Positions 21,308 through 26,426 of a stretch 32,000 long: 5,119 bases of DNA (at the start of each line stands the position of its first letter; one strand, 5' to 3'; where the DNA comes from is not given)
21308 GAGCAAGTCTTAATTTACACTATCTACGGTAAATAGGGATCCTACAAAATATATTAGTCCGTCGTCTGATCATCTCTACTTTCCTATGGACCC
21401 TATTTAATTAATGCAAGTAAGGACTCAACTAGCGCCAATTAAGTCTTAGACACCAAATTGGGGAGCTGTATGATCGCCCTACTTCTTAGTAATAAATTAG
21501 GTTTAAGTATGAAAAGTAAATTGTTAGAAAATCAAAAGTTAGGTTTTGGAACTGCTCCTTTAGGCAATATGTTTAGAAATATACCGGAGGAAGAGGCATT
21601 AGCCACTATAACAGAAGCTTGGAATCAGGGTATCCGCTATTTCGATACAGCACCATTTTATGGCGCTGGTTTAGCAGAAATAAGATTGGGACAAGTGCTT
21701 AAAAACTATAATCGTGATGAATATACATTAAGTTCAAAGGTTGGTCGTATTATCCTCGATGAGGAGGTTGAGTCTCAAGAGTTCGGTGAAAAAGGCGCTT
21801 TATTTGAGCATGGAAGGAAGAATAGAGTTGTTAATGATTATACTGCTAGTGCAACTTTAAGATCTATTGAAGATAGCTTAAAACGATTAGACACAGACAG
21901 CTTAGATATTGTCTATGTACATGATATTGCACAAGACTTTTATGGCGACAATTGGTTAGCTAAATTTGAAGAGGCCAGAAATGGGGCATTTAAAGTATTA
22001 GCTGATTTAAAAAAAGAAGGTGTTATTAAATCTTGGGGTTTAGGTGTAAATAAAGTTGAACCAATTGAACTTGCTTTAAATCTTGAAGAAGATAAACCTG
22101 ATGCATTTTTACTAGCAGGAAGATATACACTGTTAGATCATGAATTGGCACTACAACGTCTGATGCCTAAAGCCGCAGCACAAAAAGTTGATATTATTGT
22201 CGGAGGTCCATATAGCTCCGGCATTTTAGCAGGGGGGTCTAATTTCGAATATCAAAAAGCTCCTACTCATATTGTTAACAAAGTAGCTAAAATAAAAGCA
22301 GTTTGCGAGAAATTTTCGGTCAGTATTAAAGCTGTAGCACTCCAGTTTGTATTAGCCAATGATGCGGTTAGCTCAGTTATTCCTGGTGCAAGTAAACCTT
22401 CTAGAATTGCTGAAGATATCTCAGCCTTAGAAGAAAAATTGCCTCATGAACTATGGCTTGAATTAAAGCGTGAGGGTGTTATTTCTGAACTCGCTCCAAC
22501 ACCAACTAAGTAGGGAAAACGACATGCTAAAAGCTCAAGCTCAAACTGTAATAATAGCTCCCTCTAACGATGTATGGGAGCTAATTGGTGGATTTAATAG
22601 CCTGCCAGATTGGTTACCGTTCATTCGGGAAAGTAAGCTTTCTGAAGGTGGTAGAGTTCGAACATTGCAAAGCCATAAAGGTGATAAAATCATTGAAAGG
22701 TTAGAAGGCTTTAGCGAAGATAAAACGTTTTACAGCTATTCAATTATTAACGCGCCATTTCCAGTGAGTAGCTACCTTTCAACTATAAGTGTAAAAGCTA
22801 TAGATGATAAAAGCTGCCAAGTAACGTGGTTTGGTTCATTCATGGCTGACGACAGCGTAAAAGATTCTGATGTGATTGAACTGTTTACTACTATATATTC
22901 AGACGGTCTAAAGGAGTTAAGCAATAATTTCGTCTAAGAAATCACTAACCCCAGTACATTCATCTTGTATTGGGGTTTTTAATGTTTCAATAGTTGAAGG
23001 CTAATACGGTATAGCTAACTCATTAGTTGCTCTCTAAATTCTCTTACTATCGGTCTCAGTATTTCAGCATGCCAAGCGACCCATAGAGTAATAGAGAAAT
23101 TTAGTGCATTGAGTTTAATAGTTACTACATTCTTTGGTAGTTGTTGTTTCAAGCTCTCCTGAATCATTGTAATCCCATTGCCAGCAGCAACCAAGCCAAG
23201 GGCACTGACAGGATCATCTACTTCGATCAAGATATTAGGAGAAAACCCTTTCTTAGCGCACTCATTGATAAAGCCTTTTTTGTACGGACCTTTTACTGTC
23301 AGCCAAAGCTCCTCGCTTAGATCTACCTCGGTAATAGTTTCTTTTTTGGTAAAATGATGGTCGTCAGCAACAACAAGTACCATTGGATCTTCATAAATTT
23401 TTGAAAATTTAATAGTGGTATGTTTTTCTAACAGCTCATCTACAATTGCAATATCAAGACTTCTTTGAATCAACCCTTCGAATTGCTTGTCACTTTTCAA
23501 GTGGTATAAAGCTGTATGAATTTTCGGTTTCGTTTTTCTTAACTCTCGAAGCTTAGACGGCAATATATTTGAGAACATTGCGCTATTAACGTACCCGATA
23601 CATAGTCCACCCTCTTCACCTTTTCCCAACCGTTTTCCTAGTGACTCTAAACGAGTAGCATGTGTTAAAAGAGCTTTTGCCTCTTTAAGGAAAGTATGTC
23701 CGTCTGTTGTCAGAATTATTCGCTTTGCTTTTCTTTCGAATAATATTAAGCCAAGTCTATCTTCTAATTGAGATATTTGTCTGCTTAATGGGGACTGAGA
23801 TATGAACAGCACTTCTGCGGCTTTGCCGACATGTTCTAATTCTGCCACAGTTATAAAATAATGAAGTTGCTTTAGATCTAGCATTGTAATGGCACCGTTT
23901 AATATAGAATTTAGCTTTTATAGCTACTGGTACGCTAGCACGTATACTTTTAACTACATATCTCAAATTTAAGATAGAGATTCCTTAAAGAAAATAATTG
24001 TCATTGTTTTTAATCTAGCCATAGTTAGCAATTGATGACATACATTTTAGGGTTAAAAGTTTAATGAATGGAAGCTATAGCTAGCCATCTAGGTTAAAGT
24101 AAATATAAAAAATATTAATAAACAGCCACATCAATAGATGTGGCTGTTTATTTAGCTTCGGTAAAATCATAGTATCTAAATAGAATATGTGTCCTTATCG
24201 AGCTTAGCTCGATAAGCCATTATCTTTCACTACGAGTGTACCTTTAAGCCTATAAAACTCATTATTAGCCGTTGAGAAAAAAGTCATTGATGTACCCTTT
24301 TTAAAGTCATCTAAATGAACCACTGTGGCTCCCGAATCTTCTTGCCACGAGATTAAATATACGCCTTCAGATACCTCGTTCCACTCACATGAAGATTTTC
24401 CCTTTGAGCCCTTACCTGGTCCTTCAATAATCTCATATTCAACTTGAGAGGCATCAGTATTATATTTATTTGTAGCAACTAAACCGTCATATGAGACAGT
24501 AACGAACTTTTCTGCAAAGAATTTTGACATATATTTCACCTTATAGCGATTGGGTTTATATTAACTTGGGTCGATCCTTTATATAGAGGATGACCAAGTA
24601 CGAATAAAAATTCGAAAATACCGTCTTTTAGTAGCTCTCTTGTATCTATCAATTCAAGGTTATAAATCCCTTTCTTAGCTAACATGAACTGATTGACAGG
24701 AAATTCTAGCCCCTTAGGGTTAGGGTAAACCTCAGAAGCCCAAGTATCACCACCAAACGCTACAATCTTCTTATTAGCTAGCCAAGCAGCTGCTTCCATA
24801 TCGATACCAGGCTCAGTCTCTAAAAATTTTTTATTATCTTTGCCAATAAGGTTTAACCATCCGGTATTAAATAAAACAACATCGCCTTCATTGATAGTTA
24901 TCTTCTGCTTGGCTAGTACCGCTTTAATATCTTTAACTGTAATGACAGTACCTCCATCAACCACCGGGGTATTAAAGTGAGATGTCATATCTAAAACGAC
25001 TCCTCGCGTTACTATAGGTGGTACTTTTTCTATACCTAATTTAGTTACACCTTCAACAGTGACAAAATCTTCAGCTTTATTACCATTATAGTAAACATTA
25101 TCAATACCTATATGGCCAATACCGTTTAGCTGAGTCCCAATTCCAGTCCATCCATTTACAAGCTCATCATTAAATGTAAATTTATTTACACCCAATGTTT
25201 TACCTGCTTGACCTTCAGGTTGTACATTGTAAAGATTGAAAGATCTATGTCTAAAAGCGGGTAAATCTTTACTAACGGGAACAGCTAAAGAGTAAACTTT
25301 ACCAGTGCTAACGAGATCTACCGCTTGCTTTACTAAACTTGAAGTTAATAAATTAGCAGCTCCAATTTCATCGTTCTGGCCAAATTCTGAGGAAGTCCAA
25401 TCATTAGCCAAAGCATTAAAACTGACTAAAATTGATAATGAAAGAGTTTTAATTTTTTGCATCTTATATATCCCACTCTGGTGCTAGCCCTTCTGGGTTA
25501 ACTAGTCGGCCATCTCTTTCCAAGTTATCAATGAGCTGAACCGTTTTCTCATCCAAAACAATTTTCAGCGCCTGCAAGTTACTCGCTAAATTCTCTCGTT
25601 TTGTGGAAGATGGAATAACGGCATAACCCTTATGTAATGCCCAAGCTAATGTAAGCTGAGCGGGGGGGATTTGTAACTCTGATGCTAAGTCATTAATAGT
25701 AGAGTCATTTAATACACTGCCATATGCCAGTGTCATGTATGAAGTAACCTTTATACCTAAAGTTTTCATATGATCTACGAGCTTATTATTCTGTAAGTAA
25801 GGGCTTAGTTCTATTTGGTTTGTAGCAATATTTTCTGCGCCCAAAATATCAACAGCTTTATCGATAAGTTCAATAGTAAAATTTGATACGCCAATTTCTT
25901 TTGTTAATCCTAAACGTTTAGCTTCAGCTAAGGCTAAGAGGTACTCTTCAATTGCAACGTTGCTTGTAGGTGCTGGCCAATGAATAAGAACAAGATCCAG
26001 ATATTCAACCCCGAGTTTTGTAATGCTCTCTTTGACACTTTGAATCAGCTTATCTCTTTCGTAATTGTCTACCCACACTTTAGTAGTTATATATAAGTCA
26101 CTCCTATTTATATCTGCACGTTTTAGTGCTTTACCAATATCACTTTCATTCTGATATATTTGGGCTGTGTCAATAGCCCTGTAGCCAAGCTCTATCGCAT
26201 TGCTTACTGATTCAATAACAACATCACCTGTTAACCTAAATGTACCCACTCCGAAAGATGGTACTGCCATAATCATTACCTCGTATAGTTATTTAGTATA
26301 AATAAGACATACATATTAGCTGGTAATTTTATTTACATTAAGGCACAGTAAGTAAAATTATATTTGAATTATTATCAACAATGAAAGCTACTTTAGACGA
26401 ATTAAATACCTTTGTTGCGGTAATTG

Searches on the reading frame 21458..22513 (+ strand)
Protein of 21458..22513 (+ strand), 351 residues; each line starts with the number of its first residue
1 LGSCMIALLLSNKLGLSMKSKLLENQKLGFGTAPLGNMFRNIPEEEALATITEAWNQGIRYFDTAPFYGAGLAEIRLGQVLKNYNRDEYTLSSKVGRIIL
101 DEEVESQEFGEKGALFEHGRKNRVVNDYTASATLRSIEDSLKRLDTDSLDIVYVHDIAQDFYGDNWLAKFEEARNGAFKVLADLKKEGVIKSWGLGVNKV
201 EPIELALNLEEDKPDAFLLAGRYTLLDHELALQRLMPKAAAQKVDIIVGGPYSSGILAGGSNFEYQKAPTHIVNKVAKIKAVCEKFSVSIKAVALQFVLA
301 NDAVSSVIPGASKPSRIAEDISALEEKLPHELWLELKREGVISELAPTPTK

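Call 6: search_protein_families(library=pfam, proteins=[window:21458-22513:+], max_evalue=0.01)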
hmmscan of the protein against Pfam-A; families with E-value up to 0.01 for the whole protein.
window:21458-22513:+ (351 aa): 1 family
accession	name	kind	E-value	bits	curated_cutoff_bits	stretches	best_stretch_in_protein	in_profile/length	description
PF00248.27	Aldo_ket_red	-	4.7e-49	167.5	24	1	27-333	1-283/291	Aldo/keto reductase family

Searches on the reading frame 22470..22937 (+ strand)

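Call 6: search_protein_families(library=pfam, proteins=[window:22470-22937:+], max_evalue=0.01)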
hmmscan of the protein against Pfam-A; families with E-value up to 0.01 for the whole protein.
window:22470-22937:+ (155 aa): 2 families
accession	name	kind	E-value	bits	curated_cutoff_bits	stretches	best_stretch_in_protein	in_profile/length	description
PF10604.15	Polyketide_cyc2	-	2.1e-19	70.6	27.4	1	19-151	1-138/142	Polyketide cyclase / dehydrase and lipid transport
PF03364.25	Polyketide_cyc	-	0.0044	17.7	23.4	1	30-62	3-35/126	Polyketide cyclase / dehydrase and lipid transport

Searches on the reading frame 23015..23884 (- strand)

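Call 6: search_protein_families(library=pfam, proteins=[window:23015-23884:-], max_evalue=0.01)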
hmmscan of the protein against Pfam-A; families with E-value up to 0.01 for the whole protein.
window:23015-23884:- (289 aa): 2 families
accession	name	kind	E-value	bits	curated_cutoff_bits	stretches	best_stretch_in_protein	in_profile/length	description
PF03466.25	LysR_substrate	-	2.8e-32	112.2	28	1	88-287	2-204/209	LysR substrate binding domain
PF00126.33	HTH_1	-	5.5e-20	71.5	26.6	1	4-62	1-59/60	Bacterial regulatory helix-turn-helix protein, lysR family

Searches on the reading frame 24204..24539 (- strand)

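Call 6: search_protein_families(library=pfam, proteins=[window:24204-24539:-], max_evalue=0.01)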
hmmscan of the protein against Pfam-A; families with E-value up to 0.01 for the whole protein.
window:24204-24539:- (111 aa): 3 families
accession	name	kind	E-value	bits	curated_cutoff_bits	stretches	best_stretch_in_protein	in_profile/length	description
PF22036.2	MoaF_like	-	1.8e-28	98.7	27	1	12-102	4-93/94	MoaF-like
PF10703.15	MoaF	-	0.0016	18.7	23.3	1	14-90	30-105/108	MoaF N-terminal domain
PF05870.17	PA_decarbox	-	0.0042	17.2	24.6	1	8-74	5-71/158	Phenolic acid decarboxylase (PAD)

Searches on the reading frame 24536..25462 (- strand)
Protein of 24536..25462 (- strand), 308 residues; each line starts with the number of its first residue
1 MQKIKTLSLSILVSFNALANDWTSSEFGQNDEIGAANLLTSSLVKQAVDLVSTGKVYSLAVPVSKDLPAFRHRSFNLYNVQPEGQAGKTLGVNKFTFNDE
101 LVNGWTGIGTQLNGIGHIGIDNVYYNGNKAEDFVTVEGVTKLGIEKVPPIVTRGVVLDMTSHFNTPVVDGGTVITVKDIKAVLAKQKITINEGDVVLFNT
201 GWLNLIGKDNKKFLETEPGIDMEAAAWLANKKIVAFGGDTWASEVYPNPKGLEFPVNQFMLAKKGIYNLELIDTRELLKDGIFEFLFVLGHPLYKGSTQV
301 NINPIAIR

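Call 6: search_protein_families(library=pfam, proteins=[window:24536-25462:-], max_evalue=0.01)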
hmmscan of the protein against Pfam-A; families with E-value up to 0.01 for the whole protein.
window:24536-25462:- (308 aa): 1 family
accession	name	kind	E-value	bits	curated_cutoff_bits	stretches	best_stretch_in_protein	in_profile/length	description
PF04199.19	Cyclase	-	1.4e-25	90.6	23.1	1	57-244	1-141/142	Putative cyclase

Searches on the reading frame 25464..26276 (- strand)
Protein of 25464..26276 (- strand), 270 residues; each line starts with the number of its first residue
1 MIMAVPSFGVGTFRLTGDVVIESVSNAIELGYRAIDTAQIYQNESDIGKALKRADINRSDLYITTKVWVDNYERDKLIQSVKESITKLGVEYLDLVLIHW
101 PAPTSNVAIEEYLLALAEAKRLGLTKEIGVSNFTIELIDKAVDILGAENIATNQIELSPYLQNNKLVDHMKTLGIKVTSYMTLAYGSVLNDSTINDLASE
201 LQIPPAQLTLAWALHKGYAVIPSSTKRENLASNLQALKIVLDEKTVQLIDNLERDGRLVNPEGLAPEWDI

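Call 6: search_protein_families(library=pfam, proteins=[window:25464-26276:-], max_evalue=0.01)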
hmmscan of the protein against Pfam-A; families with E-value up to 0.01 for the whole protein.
window:25464-26276:- (270 aa): 1 family
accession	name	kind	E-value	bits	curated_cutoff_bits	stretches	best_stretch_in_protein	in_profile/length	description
PF00248.27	Aldo_ket_red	-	7.1e-53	180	24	1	16-253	17-290/291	Aldo/keto reductase family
